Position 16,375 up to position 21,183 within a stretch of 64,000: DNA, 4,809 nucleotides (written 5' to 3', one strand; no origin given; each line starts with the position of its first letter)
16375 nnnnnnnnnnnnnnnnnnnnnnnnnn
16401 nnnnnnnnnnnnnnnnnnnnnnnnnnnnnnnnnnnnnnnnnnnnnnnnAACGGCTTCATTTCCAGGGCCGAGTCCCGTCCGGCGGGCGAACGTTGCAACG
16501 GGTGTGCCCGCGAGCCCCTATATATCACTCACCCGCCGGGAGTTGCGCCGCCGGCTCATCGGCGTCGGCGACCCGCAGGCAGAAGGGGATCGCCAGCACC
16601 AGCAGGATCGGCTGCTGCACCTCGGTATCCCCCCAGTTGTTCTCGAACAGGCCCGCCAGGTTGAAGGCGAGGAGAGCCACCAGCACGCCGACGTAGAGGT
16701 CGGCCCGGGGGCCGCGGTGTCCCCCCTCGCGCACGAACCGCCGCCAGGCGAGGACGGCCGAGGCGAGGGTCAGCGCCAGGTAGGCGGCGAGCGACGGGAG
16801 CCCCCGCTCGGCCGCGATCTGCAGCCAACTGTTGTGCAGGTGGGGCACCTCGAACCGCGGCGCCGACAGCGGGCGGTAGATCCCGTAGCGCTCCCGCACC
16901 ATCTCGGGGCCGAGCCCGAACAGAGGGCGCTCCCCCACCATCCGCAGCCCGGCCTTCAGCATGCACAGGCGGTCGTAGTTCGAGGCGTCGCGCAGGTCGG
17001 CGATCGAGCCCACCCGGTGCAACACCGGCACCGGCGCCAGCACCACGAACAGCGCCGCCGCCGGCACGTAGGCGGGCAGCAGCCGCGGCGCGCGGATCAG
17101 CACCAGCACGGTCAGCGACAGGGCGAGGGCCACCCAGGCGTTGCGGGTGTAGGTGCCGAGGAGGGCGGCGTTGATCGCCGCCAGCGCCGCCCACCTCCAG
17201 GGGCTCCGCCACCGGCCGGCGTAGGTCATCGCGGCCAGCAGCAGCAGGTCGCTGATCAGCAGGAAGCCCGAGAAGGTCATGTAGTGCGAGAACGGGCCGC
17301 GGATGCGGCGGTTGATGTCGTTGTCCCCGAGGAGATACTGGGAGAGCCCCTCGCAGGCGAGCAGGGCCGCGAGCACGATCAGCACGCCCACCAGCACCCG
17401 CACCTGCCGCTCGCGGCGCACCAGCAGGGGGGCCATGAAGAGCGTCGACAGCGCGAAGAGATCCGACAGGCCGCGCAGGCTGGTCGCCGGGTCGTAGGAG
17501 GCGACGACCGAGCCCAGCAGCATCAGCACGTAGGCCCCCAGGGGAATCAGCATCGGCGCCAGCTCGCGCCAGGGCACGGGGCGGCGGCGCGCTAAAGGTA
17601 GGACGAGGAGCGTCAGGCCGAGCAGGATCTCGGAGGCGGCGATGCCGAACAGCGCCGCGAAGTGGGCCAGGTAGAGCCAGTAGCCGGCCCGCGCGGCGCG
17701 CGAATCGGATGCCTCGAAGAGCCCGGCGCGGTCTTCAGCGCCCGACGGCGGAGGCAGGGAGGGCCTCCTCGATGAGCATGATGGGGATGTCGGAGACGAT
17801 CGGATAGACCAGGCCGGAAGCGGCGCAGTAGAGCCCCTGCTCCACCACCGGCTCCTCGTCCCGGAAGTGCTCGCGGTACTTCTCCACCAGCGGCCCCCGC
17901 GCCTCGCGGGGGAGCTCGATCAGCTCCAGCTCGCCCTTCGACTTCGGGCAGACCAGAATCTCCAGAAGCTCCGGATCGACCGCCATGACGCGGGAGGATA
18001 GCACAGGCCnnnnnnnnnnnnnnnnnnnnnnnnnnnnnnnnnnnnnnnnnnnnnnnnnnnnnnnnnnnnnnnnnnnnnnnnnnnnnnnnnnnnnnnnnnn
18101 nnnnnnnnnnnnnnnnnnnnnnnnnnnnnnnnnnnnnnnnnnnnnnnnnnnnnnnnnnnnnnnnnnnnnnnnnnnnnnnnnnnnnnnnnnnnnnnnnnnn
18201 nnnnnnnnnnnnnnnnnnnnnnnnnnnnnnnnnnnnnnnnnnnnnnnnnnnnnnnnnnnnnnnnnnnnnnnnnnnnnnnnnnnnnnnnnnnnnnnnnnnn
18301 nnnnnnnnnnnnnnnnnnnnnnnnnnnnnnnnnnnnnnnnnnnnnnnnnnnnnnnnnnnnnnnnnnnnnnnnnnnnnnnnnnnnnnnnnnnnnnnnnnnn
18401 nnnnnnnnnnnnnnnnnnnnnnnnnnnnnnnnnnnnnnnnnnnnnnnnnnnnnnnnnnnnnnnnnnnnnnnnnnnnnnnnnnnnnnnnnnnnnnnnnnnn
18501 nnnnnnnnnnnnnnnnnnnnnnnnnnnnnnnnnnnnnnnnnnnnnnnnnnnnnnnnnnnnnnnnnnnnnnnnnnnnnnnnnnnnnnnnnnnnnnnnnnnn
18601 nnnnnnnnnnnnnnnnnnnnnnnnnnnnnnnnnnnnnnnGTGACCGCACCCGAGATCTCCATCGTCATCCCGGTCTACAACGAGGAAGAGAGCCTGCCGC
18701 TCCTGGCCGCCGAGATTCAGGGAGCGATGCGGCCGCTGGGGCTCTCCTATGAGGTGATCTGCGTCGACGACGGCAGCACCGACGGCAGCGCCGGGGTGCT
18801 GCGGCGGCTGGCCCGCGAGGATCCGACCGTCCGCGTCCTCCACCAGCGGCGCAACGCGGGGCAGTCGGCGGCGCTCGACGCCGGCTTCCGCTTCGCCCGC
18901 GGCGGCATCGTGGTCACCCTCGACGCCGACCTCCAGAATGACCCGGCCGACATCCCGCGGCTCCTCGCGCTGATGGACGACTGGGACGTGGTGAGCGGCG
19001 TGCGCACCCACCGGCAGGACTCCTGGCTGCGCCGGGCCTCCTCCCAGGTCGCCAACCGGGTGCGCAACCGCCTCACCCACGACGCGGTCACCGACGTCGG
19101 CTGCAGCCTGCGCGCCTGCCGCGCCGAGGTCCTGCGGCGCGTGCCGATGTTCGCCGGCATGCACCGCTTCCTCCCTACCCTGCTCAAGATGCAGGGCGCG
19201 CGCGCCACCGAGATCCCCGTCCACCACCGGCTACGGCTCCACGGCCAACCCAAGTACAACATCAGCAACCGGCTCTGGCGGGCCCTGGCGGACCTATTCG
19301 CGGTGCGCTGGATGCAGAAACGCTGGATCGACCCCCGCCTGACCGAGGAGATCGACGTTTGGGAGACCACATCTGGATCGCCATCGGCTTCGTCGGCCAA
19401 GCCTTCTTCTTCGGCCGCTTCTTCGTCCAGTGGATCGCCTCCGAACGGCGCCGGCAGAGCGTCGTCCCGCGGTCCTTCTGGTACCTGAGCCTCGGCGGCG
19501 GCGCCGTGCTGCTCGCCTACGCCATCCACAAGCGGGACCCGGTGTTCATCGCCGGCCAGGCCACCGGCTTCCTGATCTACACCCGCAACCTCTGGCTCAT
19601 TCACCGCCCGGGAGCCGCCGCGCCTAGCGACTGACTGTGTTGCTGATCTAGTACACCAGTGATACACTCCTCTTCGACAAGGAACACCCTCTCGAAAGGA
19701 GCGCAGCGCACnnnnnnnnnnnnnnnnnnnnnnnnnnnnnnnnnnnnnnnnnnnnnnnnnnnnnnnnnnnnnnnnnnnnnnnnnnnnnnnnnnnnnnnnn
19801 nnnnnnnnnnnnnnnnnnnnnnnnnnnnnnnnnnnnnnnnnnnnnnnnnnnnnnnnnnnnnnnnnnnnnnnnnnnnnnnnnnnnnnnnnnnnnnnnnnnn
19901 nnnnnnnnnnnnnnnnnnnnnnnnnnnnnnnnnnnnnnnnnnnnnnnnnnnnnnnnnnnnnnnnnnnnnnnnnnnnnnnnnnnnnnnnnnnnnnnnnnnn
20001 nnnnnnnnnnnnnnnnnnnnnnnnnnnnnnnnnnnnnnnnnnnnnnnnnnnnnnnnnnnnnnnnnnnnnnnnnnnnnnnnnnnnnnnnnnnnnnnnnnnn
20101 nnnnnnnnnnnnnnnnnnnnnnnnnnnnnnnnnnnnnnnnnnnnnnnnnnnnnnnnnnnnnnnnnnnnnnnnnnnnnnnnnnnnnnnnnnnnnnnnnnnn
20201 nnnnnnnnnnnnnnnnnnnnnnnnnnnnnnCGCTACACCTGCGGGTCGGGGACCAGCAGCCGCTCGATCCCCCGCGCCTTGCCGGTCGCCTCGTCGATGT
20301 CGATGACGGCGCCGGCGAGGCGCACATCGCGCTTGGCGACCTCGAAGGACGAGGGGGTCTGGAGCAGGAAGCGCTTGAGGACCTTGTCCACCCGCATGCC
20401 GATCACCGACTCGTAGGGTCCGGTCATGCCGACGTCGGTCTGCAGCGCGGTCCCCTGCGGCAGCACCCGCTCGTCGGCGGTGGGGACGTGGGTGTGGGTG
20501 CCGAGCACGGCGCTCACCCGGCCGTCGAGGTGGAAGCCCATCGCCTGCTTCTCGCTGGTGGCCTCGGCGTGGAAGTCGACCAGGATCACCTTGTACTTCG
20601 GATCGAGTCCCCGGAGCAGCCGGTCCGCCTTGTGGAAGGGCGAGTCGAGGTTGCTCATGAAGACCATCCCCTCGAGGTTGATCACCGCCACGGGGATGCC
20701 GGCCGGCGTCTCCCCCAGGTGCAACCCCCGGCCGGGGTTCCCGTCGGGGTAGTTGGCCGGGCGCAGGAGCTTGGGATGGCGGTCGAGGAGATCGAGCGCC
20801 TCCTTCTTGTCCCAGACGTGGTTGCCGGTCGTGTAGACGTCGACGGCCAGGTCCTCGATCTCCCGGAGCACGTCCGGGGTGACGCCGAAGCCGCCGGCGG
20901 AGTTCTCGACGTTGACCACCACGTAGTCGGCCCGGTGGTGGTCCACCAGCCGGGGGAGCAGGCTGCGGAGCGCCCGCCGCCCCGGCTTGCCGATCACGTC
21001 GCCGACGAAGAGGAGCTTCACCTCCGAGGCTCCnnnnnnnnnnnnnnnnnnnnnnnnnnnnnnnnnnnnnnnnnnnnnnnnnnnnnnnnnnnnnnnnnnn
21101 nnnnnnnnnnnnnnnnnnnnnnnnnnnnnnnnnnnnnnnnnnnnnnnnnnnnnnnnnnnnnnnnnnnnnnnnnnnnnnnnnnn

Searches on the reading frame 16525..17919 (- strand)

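Call 61: search_protein_families(library=pfam, proteins=[window:16525-17919:-], max_evalue=0.0001)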
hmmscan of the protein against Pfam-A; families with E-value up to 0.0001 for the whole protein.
window:16525-17919:- (464 aa): 1 family
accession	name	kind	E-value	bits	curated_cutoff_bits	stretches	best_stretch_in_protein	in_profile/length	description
PF04932.20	Wzy_C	-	1.7e-19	70.5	31.7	1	246-381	3-149/149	O-Antigen ligase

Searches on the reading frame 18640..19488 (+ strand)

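Call 75: search_protein_families(library=pfam, proteins=[window:18640-19488:+], max_evalue=0.00001)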
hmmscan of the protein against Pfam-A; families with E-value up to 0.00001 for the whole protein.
window:18640-19488:+ (282 aa): 1 family
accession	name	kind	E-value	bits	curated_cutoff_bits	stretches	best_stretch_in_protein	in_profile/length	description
PF00535.33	Glycos_transf_2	-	3.9e-32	111.9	23.3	1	7-167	1-166/168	Glycosyl transferase family 2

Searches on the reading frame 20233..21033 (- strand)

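Call 75: search_protein_families(library=pfam, proteins=[window:20233-21033:-], max_evalue=0.00001)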
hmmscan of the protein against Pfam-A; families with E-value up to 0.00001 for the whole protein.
window:20233-21033:- (266 aa): 2 families
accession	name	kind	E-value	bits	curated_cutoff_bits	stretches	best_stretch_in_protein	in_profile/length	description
PF13277.11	YmdB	-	7.7e-103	343.6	27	1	8-259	1-253/253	YmdB-like protein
PF00149.33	Metallophos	-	2.4e-07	31.8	21.5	1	6-184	2-191/191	Calcineurin-like phosphoesterase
